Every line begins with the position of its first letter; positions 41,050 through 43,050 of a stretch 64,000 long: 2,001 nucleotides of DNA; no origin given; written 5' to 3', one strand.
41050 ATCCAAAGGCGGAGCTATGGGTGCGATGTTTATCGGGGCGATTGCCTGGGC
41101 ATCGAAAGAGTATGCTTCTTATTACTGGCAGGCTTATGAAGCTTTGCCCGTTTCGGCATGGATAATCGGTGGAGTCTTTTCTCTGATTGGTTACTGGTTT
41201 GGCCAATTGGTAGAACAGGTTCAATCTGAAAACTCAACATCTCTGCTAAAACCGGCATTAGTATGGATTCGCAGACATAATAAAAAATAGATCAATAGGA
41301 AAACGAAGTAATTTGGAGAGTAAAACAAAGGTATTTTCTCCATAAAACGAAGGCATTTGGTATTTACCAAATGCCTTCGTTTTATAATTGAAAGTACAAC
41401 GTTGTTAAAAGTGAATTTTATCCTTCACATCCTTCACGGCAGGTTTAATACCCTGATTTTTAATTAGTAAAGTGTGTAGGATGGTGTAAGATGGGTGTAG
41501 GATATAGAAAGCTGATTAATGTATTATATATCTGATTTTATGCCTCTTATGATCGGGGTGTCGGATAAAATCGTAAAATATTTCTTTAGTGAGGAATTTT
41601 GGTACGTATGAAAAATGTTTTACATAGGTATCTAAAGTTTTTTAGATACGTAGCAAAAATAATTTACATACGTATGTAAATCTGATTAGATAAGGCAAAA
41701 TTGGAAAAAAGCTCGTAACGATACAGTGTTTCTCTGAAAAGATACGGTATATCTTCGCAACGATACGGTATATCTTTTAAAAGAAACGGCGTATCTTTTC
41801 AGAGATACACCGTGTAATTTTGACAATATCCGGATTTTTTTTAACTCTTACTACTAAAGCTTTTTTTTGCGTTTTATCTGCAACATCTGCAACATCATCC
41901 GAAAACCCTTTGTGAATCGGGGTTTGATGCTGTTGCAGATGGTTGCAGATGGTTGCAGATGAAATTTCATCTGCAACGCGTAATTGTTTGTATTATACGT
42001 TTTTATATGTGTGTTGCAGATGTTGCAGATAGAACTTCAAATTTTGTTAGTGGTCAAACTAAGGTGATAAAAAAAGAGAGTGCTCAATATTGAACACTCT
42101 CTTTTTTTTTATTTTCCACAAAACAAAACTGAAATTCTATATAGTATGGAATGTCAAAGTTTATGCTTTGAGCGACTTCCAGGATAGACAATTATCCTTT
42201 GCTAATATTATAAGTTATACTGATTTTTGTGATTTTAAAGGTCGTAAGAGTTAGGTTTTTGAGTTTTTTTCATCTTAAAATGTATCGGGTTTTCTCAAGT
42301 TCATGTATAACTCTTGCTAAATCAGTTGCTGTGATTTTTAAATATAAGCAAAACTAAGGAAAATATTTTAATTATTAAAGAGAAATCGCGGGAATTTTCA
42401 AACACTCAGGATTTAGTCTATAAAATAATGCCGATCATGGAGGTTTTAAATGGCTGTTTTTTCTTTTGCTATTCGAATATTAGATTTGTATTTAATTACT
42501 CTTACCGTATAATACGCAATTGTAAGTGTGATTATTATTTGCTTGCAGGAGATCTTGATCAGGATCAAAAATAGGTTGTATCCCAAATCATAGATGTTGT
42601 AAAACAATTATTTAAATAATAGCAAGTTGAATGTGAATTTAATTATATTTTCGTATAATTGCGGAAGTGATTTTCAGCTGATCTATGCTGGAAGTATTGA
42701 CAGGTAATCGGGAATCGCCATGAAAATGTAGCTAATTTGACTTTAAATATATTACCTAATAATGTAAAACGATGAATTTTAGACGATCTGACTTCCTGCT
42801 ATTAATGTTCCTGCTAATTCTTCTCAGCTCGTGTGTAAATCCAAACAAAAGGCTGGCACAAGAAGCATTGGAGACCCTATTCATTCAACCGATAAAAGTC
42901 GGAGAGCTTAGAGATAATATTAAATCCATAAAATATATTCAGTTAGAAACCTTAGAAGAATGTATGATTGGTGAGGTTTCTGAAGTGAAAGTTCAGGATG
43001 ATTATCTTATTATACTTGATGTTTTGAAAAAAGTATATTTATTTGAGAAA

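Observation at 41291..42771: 1.48-kb ORF-free gap packed with four distinct repeat modules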

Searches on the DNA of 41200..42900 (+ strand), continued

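Call 83: get_annotated_region(hit=H1, flank=3500)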
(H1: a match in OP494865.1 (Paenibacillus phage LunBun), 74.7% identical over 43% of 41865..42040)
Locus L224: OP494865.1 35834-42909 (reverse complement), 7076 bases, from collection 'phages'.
description: Paenibacillus phage LunBun, complete genome.
organism: Paenibacillus phage LunBun (NCBI taxid 2982915)
taxonomy: Viruses; Duplodnaviria; Heunggongvirae; Uroviricota; Caudoviricetes; Gochnauervirinae
host: Paenibacillus larvae F1A; source: soil; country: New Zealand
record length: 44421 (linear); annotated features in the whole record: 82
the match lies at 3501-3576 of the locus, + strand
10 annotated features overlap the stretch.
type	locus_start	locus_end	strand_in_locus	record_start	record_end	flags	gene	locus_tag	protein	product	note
CDS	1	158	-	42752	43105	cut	-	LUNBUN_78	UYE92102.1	antitoxin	antitoxin HicB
CDS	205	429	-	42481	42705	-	-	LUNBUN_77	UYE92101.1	toxin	toxin HicA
CDS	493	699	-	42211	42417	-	-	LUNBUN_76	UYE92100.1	hypothetical protein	-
CDS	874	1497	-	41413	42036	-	-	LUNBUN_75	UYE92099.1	RNA polymerase sigma factor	-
CDS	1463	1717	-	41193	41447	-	-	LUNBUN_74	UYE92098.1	hypothetical protein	-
CDS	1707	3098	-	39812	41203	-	-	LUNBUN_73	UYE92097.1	DEAD/DEAH box helicase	-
CDS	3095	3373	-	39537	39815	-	-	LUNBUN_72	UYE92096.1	VRR-Nuc domain protein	-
CDS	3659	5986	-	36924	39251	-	-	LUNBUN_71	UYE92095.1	virulence-associated protein E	-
CDS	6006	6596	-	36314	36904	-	-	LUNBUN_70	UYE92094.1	hypothetical protein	-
CDS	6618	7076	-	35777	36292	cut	-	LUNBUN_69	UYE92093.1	hypothetical protein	-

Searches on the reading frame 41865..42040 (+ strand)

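Call 87: search_dna_similar(query=L224:3659-5986:-, collection=phages, mode=protein, max_evalue=1e-10, rows=spread, max_rows=40)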
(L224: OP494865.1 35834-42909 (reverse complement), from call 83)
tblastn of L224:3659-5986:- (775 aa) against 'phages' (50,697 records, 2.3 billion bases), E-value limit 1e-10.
Records with a match: 795; places in all: 797; records where one place covers at least 80% of the query: 347.
Best place of each record, by identity: >=99% 23; 60-80% 1; <60% 771.
By first word of the organism name: Streptococcus 159; Bacteroides 105; Staphylococcus 91; Pseudomonas 50; Xanthomonas 44; Bacteriophage 25; Paenibacillus 24; Phocaeicola 24; Rhodobacter 23; Leuconostoc 22; and 68 more.
By host as written in the record: - 59; Staphylococcus aureus 37; Rhodobacter capsulatus YW1 23; Pseudomonas aeruginosa 16; Corynebacterium xerosis 13; Xanthomonas oryzae pv. oryzae 12; Clostridium perfringens 12; Pseudomonas sp. 11; and 400 more.
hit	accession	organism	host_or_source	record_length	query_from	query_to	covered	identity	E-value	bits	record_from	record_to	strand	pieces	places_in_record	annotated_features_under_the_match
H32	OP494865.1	Paenibacillus phage LunBun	Paenibacillus larvae F1A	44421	1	775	100%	100.0%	0e+0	1597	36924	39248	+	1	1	virulence-associated protein E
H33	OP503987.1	Paenibacillus phage UtuhinaGold_Zacery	Paenibacillus larvae 2017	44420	1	775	100%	100.0%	0e+0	1597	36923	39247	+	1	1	virulence-associated protein E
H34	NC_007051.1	Staphylococcus phage 2638A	Staphylococcus aureus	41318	3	772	99%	41.8%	0e+0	621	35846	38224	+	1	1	DNA helicase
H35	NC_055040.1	Staphylococcus phage vB_SauS_JS02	Staphylococcus aureus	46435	3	772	99%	41.6%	0e+0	623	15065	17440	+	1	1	DNA helicase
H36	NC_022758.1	Staphylococcus phage YMC/09/04/R1988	methicillin-resistant Staphylococcus ...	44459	3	772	99%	41.6%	0e+0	622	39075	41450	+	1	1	DNA helicase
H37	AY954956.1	Staphylococcus phage 3A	-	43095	3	772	99%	41.3%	0e+0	623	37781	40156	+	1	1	ORF002 | ORF076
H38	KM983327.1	Clostridium phage phiCT453A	Clostridium tetani ATCC 453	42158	4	772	99%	41.0%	0e+0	584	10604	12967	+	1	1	virulence-associated E domain-containing protein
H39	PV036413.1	Acutalibacteraceae phage NatCom_991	Acutalibacteraceae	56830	3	774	100%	39.8%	1e-169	548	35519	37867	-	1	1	DNA helicase | hypothetical protein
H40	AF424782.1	Staphylococcus phage phi 12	Staphylococcus aureus strain 8325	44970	3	772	99%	39.0%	2e-171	553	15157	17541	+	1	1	putative replication function protein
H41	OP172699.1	Bacteroides phage BO668P2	Bacteroides ovatus DA668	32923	1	772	100%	38.4%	3e-148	486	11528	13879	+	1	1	hypothetical protein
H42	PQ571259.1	Bacteroides phage BF1-2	Bacteroides fragilis BL19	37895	1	772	100%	37.9%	3e-145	477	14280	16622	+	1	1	DNA helicase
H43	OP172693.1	Bacteroides phage BK745P4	Bacteroides ovatus DA745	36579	1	772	100%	37.7%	9e-147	481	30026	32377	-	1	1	hypothetical protein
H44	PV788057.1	Bacteroides phage BT50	Bacteroides thetaiotaomicron VPI-5482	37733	1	772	100%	37.4%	1e-145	478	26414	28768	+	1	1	DNA helicase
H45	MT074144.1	Bacteroides phage HNL35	Bacteroides thetaiotaomicron VPI-5492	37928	1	772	100%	37.2%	7e-138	456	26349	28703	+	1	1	hypothetical protein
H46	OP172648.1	Bacteroides phage BC679P2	Bacteroides caccae DA679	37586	6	773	99%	37.0%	2e-149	489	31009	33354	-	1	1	hypothetical protein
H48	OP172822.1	Parabacteroides phage PM21P2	Parabacteroides merdae DA21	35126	15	763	97%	35.1%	6e-137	453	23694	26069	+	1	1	hypothetical protein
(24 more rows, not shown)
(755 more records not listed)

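Call 88: get_annotated_region(hit=H44, flank=2500)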
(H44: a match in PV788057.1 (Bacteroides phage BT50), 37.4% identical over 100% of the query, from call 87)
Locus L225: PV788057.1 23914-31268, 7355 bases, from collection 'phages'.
description: Bacteroides phage BT50, complete genome.
organism: Bacteroides phage BT50 (NCBI taxid 3446640)
taxonomy: Viruses
host: Bacteroides thetaiotaomicron VPI-5482; source: sewage; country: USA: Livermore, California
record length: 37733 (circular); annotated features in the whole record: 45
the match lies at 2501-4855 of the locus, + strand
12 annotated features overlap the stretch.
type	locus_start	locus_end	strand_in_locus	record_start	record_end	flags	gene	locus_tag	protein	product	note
CDS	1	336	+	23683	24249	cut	-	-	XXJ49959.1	ssDNA binding and annealing protein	Gp2.5-like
CDS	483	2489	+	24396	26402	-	-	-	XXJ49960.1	DNA polymerase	-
CDS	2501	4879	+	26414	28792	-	-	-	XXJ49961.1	DNA helicase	-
CDS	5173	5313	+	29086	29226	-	-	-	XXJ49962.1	hypothetical protein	-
CDS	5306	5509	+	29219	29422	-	-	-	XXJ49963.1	hypothetical protein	-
CDS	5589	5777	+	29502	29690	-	-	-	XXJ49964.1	hypothetical protein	-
CDS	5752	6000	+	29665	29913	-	-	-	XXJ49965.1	hypothetical protein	-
CDS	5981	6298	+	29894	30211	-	-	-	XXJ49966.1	endonuclease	-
CDS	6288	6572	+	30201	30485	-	-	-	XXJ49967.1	hypothetical protein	-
CDS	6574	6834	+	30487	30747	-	-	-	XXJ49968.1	hypothetical protein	-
CDS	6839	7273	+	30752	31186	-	-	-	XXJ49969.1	hypothetical protein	-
CDS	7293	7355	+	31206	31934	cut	-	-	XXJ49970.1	DNA methyltransferase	-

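Call 89: get_annotated_region(hit=H48, flank=2500)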
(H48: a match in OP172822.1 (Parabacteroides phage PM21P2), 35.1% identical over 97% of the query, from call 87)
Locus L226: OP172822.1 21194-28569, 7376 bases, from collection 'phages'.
description: Parabacteroides phage PM21P2, complete genome.
organism: Parabacteroides phage PM21P2 (NCBI taxid 2968693)
taxonomy: Viruses; Duplodnaviria; Heunggongvirae; Uroviricota; Caudoviricetes
host: Parabacteroides merdae DA21; source: municipal sewage; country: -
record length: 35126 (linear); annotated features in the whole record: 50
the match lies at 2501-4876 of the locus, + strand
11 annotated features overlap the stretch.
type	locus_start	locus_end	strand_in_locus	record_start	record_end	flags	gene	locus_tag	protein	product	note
CDS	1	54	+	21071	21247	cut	-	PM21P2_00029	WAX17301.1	hypothetical protein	-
CDS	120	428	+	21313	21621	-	-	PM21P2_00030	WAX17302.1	hypothetical protein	-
CDS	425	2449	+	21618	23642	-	-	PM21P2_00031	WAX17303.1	hypothetical protein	-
CDS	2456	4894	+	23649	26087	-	-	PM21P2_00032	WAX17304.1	hypothetical protein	-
CDS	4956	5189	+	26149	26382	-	-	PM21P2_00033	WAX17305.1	hypothetical protein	-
CDS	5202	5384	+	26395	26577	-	-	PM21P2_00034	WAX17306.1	hypothetical protein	-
CDS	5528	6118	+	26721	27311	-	-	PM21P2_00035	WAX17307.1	hypothetical protein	-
CDS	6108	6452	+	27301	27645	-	-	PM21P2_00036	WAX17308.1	hypothetical protein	-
CDS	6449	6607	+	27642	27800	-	-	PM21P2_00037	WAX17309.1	hypothetical protein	-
CDS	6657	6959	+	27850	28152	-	-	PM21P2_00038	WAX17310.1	hypothetical protein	-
CDS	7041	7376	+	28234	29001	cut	-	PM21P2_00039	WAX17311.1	hypothetical protein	-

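Call 101: get_annotated_region(hit=H34, flank=1200)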
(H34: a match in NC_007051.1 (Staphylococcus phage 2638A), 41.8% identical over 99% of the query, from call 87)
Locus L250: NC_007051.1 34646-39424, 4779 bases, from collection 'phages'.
description: Staphylococcus phage 2638A, complete genome.
organism: Staphylococcus phage 2638A (NCBI taxid 320836)
taxonomy: Viruses; Duplodnaviria; Heunggongvirae; Uroviricota; Caudoviricetes; Fibralongavirus; Fibralongavirus fv2638A
host: Staphylococcus aureus; source: -; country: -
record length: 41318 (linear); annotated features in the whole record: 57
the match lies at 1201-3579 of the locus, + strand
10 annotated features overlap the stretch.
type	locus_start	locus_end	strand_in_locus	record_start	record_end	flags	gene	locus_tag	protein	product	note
CDS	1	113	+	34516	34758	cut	-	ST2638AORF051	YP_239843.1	ORF051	-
CDS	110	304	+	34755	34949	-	-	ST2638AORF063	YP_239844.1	transcriptional regulator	-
CDS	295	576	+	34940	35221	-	-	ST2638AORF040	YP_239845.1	ORF040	-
CDS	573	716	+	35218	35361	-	-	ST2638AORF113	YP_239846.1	RinB-like transcriptional activator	-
CDS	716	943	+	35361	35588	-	-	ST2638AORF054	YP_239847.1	ORF054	-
CDS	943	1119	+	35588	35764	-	-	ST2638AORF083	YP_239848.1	DUF1514 family protein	-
CDS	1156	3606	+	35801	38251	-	-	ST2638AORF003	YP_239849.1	DNA helicase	-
CDS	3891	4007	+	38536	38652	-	-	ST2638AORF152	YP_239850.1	ORF152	-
CDS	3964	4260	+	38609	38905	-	-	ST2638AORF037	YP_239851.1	endonuclease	-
CDS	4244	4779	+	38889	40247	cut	-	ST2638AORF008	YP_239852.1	DNA helicase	-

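Call 102: get_annotated_region(hit=H38, flank=1200)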
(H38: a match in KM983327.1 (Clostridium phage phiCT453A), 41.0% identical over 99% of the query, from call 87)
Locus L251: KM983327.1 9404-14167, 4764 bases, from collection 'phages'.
description: Clostridium phage phiCT453A, complete genome.
organism: Clostridium phage phiCT453A (NCBI taxid 1567012)
taxonomy: Viruses; Duplodnaviria; Heunggongvirae; Uroviricota; Caudoviricetes
host: Clostridium tetani ATCC 453; source: -; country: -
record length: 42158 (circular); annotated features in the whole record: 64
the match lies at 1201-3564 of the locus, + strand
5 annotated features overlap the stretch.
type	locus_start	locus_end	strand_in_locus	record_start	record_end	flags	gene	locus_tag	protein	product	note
CDS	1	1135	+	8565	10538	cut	-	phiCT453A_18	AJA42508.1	DNA polymerase I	-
CDS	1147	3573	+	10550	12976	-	-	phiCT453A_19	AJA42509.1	virulence-associated E domain-containing protein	phage, virulence-associated E domain-containing protein, COG5545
CDS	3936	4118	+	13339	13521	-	-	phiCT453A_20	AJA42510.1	VRR-NUC domain-containing protein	-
CDS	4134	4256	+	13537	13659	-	-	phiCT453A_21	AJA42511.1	hypothetical protein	-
CDS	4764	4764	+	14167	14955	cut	-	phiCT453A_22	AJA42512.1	DEAD/DEAH box helicase and SNF2 domain-containing protein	DEAD/DEAH box helicase and SNF2 domain-containing protein, COG0553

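Call 103: get_annotated_region(hit=H41, flank=1200)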
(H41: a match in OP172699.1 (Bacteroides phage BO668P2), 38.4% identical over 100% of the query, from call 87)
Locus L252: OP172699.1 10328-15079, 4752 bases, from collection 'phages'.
description: Bacteroides phage BO668P2, complete genome.
organism: Bacteroides phage BO668P2 (NCBI taxid 2968578)
taxonomy: Viruses; Duplodnaviria; Heunggongvirae; Uroviricota; Caudoviricetes
host: Bacteroides ovatus DA668; source: municipal sewage; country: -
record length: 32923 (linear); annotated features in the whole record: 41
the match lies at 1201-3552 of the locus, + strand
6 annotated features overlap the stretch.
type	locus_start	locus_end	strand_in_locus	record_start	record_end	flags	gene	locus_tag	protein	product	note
CDS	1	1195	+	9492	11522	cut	-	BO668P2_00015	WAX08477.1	hypothetical protein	-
CDS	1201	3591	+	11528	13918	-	-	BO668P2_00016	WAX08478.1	hypothetical protein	-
CDS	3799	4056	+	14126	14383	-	-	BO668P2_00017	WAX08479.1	hypothetical protein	-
CDS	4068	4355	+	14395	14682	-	-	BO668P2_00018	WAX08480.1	hypothetical protein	-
CDS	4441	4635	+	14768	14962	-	-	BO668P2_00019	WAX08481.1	hypothetical protein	-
CDS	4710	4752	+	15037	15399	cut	-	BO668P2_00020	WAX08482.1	hypothetical protein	-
